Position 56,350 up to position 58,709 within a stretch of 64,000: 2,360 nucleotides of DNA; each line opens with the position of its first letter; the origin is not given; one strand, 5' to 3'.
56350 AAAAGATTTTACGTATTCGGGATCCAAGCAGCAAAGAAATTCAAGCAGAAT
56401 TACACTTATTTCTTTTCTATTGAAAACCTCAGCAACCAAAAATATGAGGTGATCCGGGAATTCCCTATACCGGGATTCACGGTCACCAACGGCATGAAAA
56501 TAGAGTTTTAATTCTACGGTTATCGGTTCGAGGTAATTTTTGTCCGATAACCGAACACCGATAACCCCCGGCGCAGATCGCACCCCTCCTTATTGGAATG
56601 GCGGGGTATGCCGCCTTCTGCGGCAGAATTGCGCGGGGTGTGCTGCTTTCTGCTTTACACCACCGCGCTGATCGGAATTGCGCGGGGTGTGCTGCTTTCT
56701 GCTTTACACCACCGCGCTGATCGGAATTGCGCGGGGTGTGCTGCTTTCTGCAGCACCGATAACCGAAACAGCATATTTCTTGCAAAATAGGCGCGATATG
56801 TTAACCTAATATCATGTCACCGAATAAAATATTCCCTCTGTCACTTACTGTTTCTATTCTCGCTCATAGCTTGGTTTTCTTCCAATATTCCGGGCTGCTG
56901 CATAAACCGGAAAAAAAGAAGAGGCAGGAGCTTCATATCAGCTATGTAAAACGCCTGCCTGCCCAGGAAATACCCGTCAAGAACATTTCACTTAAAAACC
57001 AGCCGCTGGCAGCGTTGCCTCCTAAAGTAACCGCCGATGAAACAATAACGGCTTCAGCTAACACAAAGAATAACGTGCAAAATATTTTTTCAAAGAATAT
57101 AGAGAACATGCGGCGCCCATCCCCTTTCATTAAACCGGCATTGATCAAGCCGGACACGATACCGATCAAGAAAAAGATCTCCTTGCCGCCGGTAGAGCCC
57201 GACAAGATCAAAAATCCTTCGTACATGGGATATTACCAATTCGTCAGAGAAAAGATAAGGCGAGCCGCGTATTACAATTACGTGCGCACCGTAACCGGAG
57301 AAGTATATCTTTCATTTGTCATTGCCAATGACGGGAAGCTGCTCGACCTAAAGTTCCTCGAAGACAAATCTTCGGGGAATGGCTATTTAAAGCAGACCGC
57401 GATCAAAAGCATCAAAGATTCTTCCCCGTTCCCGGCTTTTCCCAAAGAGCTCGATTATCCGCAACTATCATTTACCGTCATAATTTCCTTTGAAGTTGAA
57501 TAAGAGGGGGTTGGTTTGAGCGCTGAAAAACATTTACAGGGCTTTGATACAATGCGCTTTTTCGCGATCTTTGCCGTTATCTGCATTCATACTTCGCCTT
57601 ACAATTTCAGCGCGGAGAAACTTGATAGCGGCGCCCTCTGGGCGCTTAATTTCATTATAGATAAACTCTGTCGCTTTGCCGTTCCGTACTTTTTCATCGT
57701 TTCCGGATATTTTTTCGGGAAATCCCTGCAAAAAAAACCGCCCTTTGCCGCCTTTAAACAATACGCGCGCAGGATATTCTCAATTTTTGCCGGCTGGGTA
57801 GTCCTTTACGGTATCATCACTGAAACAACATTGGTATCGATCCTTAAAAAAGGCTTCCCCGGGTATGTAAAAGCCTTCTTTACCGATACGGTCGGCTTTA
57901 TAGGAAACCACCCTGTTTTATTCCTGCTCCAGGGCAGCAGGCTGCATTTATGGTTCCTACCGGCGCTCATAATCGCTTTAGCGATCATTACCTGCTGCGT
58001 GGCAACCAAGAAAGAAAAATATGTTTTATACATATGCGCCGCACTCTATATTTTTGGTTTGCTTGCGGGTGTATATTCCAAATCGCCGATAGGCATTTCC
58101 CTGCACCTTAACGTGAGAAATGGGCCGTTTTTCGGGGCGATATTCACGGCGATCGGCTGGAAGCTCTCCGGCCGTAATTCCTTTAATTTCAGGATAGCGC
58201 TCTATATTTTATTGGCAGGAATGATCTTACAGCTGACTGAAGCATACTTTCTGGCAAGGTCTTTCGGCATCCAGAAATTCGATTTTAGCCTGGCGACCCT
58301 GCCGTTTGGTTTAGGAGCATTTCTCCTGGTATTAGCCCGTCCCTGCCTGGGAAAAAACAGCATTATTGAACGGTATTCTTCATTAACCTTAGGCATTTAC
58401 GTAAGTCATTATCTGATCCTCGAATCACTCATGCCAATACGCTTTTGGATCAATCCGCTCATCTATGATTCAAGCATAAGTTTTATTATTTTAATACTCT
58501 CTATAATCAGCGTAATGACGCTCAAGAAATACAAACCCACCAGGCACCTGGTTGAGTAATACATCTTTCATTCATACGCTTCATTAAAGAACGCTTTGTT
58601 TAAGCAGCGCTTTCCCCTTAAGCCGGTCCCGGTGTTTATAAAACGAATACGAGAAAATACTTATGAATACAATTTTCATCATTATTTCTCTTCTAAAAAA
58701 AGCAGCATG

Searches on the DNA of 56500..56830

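Call 33: search_rna_families(source=window, start=56500, end=56830, threshold=evalue, max_evalue=5)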
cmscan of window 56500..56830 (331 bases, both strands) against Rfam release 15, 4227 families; matches with E-value up to 5: 3.
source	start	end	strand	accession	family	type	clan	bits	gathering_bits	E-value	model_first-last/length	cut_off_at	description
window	56630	56669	-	RF02962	DUF3800-III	Gene; sRNA;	-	14.9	43.8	1.6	1-108/108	no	DUF3800-III RNA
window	56554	56658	-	RF03007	Mahella-1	Gene; sRNA;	-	14.7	70.7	1.3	1-114/114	no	Mahella-1 RNA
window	56564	56621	+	RF02784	SorX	Gene; sRNA;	-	13.2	46.6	1.5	1-73/73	no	Singlet oxygen resistance RNA X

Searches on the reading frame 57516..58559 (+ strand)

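Call 19: search_protein_families(library=pfam, proteins=[window:57516-58559:+], max_evalue=0.001)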
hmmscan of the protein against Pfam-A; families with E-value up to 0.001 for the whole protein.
window:57516-58559:+ (347 aa): 1 family
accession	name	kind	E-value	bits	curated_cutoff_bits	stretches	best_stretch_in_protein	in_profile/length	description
PF01757.29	Acyl_transf_3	-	7.6e-26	91.4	31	1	8-331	2-323/326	Acyltransferase domain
